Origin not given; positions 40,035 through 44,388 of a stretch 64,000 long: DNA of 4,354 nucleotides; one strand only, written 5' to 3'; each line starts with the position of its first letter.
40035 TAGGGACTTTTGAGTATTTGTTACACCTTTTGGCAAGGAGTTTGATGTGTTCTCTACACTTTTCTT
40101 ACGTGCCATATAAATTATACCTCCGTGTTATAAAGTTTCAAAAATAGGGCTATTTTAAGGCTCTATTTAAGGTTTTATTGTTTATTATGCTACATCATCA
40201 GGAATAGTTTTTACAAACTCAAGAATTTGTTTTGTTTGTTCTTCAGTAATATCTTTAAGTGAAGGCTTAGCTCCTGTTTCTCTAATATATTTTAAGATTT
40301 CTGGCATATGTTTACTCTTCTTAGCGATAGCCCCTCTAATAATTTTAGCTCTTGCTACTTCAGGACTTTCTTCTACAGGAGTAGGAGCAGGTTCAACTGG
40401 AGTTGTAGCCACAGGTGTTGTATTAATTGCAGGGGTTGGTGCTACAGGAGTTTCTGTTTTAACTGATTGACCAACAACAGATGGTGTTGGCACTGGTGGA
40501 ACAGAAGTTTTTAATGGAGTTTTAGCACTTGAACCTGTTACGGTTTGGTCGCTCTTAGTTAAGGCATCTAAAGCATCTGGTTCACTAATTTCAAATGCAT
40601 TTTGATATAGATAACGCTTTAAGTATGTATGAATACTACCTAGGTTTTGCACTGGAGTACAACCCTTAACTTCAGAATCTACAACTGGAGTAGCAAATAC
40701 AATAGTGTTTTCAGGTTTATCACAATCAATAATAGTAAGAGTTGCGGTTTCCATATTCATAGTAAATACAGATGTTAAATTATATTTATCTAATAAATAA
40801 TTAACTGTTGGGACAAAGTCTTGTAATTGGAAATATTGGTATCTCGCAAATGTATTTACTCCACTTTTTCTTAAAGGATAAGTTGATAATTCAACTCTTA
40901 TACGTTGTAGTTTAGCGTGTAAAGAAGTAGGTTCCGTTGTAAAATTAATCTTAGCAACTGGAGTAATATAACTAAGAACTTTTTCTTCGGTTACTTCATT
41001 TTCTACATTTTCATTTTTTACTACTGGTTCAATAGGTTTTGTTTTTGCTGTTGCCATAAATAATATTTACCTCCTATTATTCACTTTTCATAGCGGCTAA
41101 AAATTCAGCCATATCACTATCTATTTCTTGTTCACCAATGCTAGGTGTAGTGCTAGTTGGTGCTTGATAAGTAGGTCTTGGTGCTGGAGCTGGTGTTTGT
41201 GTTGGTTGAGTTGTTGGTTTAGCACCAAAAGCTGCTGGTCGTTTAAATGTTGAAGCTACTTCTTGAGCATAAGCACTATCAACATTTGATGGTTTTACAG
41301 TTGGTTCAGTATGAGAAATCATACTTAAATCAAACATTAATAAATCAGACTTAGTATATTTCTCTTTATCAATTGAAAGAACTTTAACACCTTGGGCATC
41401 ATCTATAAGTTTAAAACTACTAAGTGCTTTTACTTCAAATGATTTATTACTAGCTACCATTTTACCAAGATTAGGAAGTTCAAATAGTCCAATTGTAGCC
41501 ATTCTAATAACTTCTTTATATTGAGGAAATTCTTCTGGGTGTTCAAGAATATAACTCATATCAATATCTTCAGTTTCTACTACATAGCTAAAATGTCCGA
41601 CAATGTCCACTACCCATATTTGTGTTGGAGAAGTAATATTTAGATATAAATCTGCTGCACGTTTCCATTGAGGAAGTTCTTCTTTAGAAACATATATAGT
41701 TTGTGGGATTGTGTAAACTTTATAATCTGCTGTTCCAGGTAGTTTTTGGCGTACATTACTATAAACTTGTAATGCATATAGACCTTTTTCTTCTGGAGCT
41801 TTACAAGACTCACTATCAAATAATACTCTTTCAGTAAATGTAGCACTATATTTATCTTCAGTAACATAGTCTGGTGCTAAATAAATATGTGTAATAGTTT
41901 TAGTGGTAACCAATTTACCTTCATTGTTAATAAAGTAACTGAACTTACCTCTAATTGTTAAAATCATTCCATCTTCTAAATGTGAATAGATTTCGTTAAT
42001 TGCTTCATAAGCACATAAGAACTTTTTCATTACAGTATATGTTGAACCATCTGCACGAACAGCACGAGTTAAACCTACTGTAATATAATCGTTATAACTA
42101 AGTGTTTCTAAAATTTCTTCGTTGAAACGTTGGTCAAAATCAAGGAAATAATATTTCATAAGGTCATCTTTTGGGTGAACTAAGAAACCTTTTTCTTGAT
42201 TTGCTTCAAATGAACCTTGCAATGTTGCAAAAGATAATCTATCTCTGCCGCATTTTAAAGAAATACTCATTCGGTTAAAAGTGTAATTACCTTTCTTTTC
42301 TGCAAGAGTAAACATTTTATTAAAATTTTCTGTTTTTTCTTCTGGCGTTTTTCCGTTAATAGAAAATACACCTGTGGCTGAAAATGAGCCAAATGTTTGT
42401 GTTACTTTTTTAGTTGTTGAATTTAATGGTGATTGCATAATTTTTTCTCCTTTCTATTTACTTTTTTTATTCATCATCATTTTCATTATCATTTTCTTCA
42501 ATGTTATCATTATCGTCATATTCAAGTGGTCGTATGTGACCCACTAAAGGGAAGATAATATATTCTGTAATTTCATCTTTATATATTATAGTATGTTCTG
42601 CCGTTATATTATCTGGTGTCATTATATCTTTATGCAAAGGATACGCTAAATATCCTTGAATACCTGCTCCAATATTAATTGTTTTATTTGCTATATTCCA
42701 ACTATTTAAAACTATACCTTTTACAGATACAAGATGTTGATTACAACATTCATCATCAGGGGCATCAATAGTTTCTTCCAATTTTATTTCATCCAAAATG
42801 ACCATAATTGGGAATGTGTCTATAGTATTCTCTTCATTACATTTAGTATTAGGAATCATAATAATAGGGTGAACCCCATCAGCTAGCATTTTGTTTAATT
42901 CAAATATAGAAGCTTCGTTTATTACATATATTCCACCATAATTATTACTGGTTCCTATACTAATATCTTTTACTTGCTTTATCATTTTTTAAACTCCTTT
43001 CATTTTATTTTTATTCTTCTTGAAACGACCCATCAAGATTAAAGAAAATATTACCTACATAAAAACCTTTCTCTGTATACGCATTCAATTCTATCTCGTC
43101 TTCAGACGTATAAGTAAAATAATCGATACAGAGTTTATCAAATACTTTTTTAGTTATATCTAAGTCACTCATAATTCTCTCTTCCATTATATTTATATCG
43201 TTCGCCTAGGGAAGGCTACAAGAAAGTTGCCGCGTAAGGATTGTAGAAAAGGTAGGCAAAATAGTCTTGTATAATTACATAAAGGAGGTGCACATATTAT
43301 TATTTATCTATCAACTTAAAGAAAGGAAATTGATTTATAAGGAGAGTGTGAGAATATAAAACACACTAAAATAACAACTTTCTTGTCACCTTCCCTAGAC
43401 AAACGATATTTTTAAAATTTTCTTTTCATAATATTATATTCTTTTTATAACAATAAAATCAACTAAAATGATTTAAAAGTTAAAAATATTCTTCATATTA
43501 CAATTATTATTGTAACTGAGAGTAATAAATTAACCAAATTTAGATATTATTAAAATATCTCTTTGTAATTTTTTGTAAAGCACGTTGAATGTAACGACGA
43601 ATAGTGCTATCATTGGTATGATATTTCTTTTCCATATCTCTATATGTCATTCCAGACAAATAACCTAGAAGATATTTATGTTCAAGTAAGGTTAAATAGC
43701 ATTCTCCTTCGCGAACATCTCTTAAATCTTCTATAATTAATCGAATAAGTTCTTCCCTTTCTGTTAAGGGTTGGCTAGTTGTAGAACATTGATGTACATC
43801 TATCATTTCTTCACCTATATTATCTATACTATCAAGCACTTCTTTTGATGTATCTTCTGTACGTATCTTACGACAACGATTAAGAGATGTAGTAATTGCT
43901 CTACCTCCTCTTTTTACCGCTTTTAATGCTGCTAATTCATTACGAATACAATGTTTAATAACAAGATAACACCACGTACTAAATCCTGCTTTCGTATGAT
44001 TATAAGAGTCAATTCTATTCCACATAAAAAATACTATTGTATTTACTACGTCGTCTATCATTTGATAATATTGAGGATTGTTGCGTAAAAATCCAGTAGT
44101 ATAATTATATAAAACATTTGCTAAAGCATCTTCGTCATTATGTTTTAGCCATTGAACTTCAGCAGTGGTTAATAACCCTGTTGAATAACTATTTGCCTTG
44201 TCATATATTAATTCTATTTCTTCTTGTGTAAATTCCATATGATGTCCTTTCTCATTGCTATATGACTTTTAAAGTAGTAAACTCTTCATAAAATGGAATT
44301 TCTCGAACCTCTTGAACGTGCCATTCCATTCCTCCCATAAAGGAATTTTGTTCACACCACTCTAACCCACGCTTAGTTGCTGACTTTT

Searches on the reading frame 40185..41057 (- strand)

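Call 30: search_protein_families(library=pfam, proteins=[window:40185-41057:-], max_evalue=0.01)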
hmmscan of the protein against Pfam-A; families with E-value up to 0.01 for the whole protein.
window:40185-41057:- (290 aa): 1 family
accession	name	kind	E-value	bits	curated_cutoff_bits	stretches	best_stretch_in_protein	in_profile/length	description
PF04404.17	ERF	-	2.5e-08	34.5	25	1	61-165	14-129/153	ERF superfamily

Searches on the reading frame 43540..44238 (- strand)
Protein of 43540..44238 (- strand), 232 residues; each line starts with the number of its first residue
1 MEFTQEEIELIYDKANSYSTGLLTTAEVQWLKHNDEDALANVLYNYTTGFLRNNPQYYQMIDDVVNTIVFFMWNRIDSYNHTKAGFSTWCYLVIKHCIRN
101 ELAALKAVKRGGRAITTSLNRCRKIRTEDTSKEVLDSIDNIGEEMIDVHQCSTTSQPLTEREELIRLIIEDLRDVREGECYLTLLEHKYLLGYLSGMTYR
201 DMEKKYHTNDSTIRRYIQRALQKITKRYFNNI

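Call 30: search_protein_families(library=pfam, proteins=[window:43540-44238:-], max_evalue=0.01)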
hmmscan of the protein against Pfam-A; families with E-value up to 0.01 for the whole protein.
window:43540-44238:- (232 aa): 3 families
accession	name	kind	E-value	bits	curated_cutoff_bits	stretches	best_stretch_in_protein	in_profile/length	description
PF04542.20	Sigma70_r2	-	4.8e-05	23.5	24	1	43-104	9-67/71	Sigma-70 region 2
PF08281.18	Sigma70_r4_2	-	0.00013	22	25.7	1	189-224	19-54/54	Sigma-70, region 4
PF16782.11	SIL1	-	0.0079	15.9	35.5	0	85-230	66-217/292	Nucleotide exchange factor SIL1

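Call 76: search_solved_structures(query=window:43540-44238:-, max_evalue=1)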
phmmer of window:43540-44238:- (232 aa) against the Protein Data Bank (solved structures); distinct sequences matched with E-value up to 1: 4.
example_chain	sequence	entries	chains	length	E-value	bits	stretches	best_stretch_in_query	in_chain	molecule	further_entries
3mzy_A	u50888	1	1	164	0.073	15.8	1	63-223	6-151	RNA polymerase sigma-H factor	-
1fc3_A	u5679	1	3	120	0.25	14.1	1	188-223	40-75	SPO0A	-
7tal_A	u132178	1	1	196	0.31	13.8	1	42-142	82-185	D4_deltaDARP LOV2-DARPin fusion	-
7kb0_A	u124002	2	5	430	0.77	12.5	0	99-171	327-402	O-acetyl-L-homoserine sulfhydrylase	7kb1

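Call 77: search_protein_families(library=ncbifam, proteins=[window:43540-44238:-], max_evalue=1)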
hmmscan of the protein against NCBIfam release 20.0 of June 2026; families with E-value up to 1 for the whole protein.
window:43540-44238:- (232 aa): 19 families
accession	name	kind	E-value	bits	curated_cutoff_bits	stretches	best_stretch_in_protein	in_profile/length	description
TIGR02937.1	sigma70-ECF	superfamily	5.5e-13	48.9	42.9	1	43-227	14-164/165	sigma-70 family RNA polymerase sigma factor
NF041236.1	CAS_III-E_sigma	exception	6.1e-07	29.6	100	1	34-228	22-204/206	type III-E CRISPR-associated RpoE-like sigma factor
NF006147.0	PRK08295.1-4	equivalog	4.2e-06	26.5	212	1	28-227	13-199/201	RNA polymerase factor sigma-70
TIGR02859.1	spore_sigH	equivalog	0.0008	18.9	294.8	1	26-226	8-195/198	RNA polymerase sporulation sigma factor SigH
NF009189.0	PRK12537.1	equivalog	0.0011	18.5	261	1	60-140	49-120/182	RNA polymerase sigma factor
NF006148.0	PRK08295.1-5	equivalog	0.0011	18.3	208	1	27-226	23-209/218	RNA polymerase sporulation sigma factor SigH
TIGR02985.1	Sig70_bacteroi1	subfamily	0.0046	17.2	126.4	0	59-225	26-159/162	RNA polymerase sigma-70 factor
NF005385.0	PRK06930.1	subfamily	0.0047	16.7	136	1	185-228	118-162/170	positive control sigma-like factor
NF009186.0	PRK12534.1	equivalog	0.0057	16.5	267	0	193-224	150-181/187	RNA polymerase sigma factor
NF009190.0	PRK12538.1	equivalog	0.0063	16.2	303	1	62-98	91-128/233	RNA polymerase sigma factor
NF008889.0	PRK11924.1-1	subfamily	0.011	15.4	181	1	187-223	126-162/173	RNA polymerase sigma factor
NF004113.0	PRK05602.1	equivalog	0.013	15.1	208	1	62-94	73-105/211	RNA polymerase sigma factor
NF006146.0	PRK08295.1-3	equivalog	0.013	15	414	1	26-228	20-208/218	RNA polymerase factor sigma-70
NF009183.0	PRK12531.1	equivalog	0.021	14.6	353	1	31-97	21-90/194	RNA polymerase sigma factor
TIGR02952.1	Sig70_famx2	equivalog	0.037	13.9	206.45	1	40-130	14-101/170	ECF subfamily RNA polymerase sigma factor, BldN family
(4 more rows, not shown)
